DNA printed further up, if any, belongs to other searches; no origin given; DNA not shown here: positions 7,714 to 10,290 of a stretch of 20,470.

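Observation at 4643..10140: Lysine-catabolic lat-pcd pair coupled to a fused alpha/beta TPP-dependent E1 dehydrogenase under an XRE regulator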

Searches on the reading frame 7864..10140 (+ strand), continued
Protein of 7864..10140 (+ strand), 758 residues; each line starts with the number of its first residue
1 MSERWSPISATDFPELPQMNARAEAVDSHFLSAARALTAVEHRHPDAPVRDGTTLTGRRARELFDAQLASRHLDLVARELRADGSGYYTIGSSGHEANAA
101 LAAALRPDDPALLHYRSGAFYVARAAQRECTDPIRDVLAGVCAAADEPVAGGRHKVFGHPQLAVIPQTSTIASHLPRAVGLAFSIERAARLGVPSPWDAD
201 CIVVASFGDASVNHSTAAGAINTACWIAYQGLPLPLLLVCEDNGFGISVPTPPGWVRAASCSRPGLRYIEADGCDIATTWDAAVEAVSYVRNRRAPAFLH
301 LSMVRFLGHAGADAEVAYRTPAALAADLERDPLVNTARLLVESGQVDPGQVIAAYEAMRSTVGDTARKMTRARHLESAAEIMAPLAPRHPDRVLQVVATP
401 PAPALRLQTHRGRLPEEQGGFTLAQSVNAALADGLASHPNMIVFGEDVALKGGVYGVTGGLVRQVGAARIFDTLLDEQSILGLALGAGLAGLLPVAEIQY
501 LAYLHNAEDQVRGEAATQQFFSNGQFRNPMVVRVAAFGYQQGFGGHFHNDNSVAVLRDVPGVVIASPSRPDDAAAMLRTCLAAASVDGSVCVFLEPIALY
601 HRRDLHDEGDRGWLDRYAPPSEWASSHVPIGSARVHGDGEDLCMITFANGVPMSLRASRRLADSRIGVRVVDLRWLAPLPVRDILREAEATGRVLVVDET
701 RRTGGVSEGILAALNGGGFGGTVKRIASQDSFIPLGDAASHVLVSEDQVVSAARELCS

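Call 35: search_solved_structures(query=L051:10178-11347:+, max_evalue=1e-40)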
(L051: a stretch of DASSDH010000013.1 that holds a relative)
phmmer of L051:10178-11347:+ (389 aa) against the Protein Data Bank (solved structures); distinct sequences matched with E-value up to 1e-40: 51.
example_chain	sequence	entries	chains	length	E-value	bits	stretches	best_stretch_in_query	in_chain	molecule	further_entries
3sf6_A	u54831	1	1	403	3e-184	615.7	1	4-387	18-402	Glutaryl-CoA dehydrogenase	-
3swo_A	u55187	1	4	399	1.5e-180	603.5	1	5-387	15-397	Glutaryl-CoA dehydrogenase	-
2eba_A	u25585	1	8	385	3.6e-130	437.7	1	8-387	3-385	Putative glutaryl-CoA dehydrogenase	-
4w9u_A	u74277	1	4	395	1.8e-116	392.6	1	13-387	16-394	Acyl-CoA dehydrogenase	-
1siq_A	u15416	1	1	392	1.2e-112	380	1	13-387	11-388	Glutaryl-CoA dehydrogenase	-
1sir_A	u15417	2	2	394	1.2e-112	380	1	13-387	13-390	Glutaryl-CoA dehydrogenase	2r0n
2r0m_A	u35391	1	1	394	3.2e-112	378.7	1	13-387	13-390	Glutaryl-CoA dehydrogenase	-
3d6b_A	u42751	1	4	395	6.7e-105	354.6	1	12-387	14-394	Glutaryl-CoA dehydrogenase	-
3eom_A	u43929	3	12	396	6.8e-105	354.6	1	12-387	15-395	Glutaryl-CoA dehydrogenase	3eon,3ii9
3gnc_A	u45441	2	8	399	7e-105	354.5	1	12-387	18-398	Glutaryl-CoA dehydrogenase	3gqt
2ix5_A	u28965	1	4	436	5e-68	233.2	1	13-387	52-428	ACYL-COENZYME A OXIDASE 4, PEROXISOMAL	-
2ix6_A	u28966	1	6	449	5.4e-68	233.1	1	13-387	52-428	ACYL-COENZYME A OXIDASE 4, PEROXISOMAL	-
4n5f_A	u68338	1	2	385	4.8e-66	226.7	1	12-379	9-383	Putative acyl-CoA dehydrogenase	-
2vig_A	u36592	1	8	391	2e-62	214.8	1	20-379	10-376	SHORT-CHAIN SPECIFIC ACYL-COA DEHYDROGENASE,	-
7y0a_A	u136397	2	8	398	2.7e-62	214.4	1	20-379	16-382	Short-chain specific acyl-CoA dehydrogenase, mitochondrial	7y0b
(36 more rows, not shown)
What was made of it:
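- gcdH scores 616 bits to M. smegmatis GCDH 3SF6 (call 35).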

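Call 39: search_protein_families(library=pfam, proteins=[L068:5017-6402:+, L068:4109-5020:+, L059:5536-6762:+, L059:4385-5530:+, L059:10188-11093:+, L038:6253-7989:+, L038:4190-6256:+, L038:2060-3412:+, L058:10459-11601:+, L020:10169-11476:+], max_evalue=0.00001)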
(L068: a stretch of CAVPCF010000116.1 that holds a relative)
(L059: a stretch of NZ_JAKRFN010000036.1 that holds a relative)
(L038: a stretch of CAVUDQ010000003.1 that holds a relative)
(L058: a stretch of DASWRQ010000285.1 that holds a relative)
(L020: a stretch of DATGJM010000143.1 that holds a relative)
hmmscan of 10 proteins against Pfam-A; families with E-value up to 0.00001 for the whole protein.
L068:5017-6402:+ (461 aa): 2 families
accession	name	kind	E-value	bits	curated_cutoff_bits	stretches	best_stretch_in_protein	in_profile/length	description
PF13520.12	AA_permease_2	-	1.3e-39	136.7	27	1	30-440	10-423/427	Amino acid permease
PF00324.27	AA_permease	-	1.7e-36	126.3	24.6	1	42-405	16-392/470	Amino acid permease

L068:4109-5020:+ (303 aa): 3 families
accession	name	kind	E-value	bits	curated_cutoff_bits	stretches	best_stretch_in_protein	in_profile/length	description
PF00561.26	Abhydrolase_1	-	2.5e-25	90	25.8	1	31-281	2-244/245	alpha/beta hydrolase fold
PF12697.13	Abhydrolase_6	-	3.3e-15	57.8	26.3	1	32-285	1-214/217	Alpha/beta hydrolase family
PF12146.15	Hydrolase_4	-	1.3e-14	54.5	27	1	32-281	7-238/239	Serine aminopeptidase, S33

L059:5536-6762:+ (408 aa): 2 families
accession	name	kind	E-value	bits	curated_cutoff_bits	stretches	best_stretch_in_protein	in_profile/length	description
PF01979.26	Amidohydro_1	-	2.9e-12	46.9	25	1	269-365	244-342/345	Amidohydrolase family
PF07969.17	Amidohydro_3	-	7.4e-11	42.6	29.7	0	303-336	410-445/472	Amidohydrolase family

L059:4385-5530:+ (381 aa): 1 family
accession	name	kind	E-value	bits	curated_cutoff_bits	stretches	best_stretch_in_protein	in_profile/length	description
PF13515.12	FUSC_2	-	4.2e-13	50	25.6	1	231-344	12-126/126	Fusaric acid resistance protein-like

L059:10188-11093:+ (301 aa): 2 families
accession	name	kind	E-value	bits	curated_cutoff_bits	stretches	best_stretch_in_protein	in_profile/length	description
PF00561.26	Abhydrolase_1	-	5.5e-20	72.5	25.8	1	31-281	1-243/245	alpha/beta hydrolase fold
PF12697.13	Abhydrolase_6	-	3.7e-15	57.6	26.3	1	33-287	1-215/217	Alpha/beta hydrolase family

L038:6253-7989:+ (578 aa): 1 family
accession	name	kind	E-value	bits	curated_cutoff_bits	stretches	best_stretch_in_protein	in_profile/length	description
PF02538.19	Hydantoinase_B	-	1.1e-142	476.6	26.8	1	5-516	1-518/519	Hydantoinase B/oxoprolinase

L038:4190-6256:+ (688 aa): 3 families
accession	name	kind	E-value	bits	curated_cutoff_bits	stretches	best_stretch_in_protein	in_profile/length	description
PF01968.24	Hydantoinase_A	-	7.9e-83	278.5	22.9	1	198-492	1-288/291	Hydantoinase/oxoprolinase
PF05378.19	Hydant_A_N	-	1.7e-51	174.8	25.2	1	1-177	2-175/176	Hydantoinase/oxoprolinase N-terminal region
PF19278.4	Hydant_A_C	-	1.1e-09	38.5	21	1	516-672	19-182/193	Hydantoinase/oxoprolinase C-terminal domain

L038:2060-3412:+ (450 aa): 2 families
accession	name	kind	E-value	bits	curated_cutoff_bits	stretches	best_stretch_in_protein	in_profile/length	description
PF00083.30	Sugar_tr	-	2.2e-37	129.5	22.3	1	26-432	2-440/452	Sugar (and other) transporter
PF07690.21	MFS_1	-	1.7e-33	116.4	33.4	2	44-296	16-250/347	Major Facilitator Superfamily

L058:10459-11601:+ (380 aa): 3 families
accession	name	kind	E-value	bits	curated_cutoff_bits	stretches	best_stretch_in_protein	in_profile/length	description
PF02784.22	Orn_Arg_deC_N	-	3.1e-53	181.1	23.4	1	28-263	1-247/247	Pyridoxal-dependent decarboxylase, pyridoxal binding domain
PF00278.28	Orn_DAP_Arg_deC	-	3e-12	47.1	23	1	261-358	3-95/95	Pyridoxal-dependent decarboxylase, C-terminal sheet domain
PF01168.26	Ala_racemase_N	-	1.8e-06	28.3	24.1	1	26-217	1-193/220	Alanine racemase, N-terminal domain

L020:10169-11476:+ (435 aa): 1 family
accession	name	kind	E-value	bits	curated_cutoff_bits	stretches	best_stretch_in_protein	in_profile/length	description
PF07992.20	Pyr_redox_2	-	1.1e-17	64.9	26.1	2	165-291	155-278/291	Pyridine nucleotide-disulphide oxidoreductase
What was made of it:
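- L068 reads amino-acid permease-ALDH-E1 (call 39).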

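Call 40: search_protein_families(library=pfam, proteins=[L005:1680-2999:-, L033:10188-11624:+, L033:4317-6338:+, L040:968-2269:+, L040:2304-2936:+, L022:5362-6270:-, L057:7474-7935:+, L043:2741-3499:+, L071:10978-12411:+, L020:6916-7845:+], max_evalue=0.00001)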
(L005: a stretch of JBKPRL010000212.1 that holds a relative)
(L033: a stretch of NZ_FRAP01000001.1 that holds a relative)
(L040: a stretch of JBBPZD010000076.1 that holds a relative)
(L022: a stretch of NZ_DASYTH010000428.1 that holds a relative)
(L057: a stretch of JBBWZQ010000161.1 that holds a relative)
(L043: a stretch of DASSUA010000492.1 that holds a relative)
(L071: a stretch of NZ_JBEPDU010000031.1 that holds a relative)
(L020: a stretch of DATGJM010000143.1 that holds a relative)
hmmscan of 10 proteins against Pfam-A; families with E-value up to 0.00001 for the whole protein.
L005:1680-2999:- (439 aa): 2 families
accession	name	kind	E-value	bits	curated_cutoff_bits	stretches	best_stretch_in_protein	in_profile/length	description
PF00206.25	Lyase_1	-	6.1e-54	184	27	1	5-290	3-308/312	Lyase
PF10397.14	ADSL_C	-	3.9e-19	69.2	32.7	1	358-432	1-77/79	Adenylosuccinate lyase C-terminus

L033:10188-11624:+ (478 aa): 1 family
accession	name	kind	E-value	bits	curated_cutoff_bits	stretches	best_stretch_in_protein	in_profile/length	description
PF00067.27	p450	-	1.6e-35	123.2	22.8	1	289-443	252-432/462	Cytochrome P450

L033:4317-6338:+ (673 aa): 2 families
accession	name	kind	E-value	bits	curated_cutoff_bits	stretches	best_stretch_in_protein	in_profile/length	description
PF00664.28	ABC_membrane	-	1.4e-59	202.5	28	1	74-383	4-274/274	ABC transporter transmembrane region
PF00005.33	ABC_tran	-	3.7e-31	109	25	1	446-594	2-137/137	ABC transporter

L040:968-2269:+ (433 aa): 1 family
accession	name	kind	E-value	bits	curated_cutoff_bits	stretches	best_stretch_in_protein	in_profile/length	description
PF02386.22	TrkH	-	4e-55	187.7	27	1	25-411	57-487/502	Cation transport protein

L040:2304-2936:+ (210 aa): 2 families
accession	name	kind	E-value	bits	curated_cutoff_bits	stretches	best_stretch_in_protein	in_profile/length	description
PF02254.24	TrkA_N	-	1.8e-22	80.3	23.8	1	2-114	4-116/116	TrkA-N domain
PF02080.26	TrkA_C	-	4.2e-12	46.2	27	1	151-209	12-69/71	TrkA-C domain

L022:5362-6270:- (302 aa): 1 family
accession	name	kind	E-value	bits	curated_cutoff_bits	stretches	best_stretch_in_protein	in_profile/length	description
PF00089.32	Trypsin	-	4.4e-12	46.7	20.6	1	90-275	5-198/220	Trypsin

L057:7474-7935:+ (153 aa): 3 families
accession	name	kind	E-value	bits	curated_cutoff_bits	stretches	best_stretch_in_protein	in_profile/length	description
PF01047.28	MarR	-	3.5e-12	46.5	24.6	1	42-99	1-58/59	MarR family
PF12802.13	MarR_2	-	4.4e-12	46.4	27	1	40-99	1-61/61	MarR family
PF13463.12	HTH_27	-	4.9e-08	33.6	22.2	1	47-108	6-68/68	Winged helix DNA-binding domain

L043:2741-3499:+ (252 aa): 2 families
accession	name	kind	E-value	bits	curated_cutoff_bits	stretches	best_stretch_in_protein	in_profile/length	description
PF00149.33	Metallophos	-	2.3e-14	54.7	21.5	1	5-206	2-189/191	Calcineurin-like phosphoesterase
PF12850.12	Metallophos_2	-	1.8e-08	35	27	1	5-207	2-118/154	Calcineurin-like phosphoesterase superfamily domain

L071:10978-12411:+ (477 aa): 3 families
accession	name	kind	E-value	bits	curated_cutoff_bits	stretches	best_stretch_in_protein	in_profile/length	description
PF02518.31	HATPase_c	-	5.3e-32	111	26.4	1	364-476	1-110/111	Histidine kinase-, DNA gyrase B-, and HSP90-like ATPase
PF00512.31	HisKA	-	4.2e-15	56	26.9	1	256-322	2-66/66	His Kinase A (phospho-acceptor) domain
PF00672.30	HAMP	-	7.1e-12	45.9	25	1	200-247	3-49/53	HAMP domain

L020:6916-7845:+ (309 aa): 1 family
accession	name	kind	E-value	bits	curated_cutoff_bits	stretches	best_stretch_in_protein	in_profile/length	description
PF00582.32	Usp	-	1.1e-27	97.8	24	2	154-282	3-140/141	Universal stress protein family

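Call 46: search_protein_families(library=pfam, proteins=[L060:4735-6591:-], max_evalue=0.001)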
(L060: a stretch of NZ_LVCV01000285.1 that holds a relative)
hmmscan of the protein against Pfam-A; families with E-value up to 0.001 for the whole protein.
L060:4735-6591:- (618 aa): 0 families

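Call 47: find_encoding_contigs(protein=P0008, flank=9000, max_places=1)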
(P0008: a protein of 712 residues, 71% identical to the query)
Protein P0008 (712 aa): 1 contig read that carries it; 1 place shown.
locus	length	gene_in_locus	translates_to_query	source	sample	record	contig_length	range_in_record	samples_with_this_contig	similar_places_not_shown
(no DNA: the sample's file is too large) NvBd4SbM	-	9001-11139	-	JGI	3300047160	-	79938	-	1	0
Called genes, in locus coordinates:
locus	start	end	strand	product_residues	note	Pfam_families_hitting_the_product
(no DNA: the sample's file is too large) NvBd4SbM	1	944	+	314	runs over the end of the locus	PF14023:Bestrophin-like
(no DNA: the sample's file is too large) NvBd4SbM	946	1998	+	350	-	PF08240:ADH_N, PF00107:ADH_zinc_N, PF13602:ADH_zinc_N_2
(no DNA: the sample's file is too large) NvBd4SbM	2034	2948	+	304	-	PF00478:IMPDH, PF03060:NMO, PF01070:FMN_dh (weak)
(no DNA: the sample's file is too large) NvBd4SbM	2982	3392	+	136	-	PF00165:HTH_AraC (weak), PF12833:HTH_18, PF00165:HTH_AraC (weak)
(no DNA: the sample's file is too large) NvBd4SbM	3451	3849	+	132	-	PF00903:Glyoxalase, PF12681:Glyoxalase_2 (faint), PF13669:Glyoxalase_4 (faint), PF18029:Glyoxalase_6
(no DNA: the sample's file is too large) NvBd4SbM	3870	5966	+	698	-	-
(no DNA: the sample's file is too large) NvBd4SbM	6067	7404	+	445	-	PF00202:Aminotran_3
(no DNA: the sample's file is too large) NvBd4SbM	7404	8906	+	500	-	PF00171:Aldedh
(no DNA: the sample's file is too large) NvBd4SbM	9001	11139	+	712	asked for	PF00676:E1_dh, PF02779:Transket_pyr, PF02780:Transketolase_C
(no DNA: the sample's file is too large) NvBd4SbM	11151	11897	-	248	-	PF04909:Amidohydro_2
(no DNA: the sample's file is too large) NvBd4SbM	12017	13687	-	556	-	PF00106:adh_short, PF01370:Epimerase (weak), PF08659:KR, PF13561:adh_short_C2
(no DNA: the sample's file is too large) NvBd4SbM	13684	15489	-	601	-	PF07992:Pyr_redox_2 (weak), PF13450:NAD_binding_8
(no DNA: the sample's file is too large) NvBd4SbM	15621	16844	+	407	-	PF05721:PhyH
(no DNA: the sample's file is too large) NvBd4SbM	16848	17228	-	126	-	PF12680:SnoaL_2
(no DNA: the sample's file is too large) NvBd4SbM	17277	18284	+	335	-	PF00296:Bac_luciferase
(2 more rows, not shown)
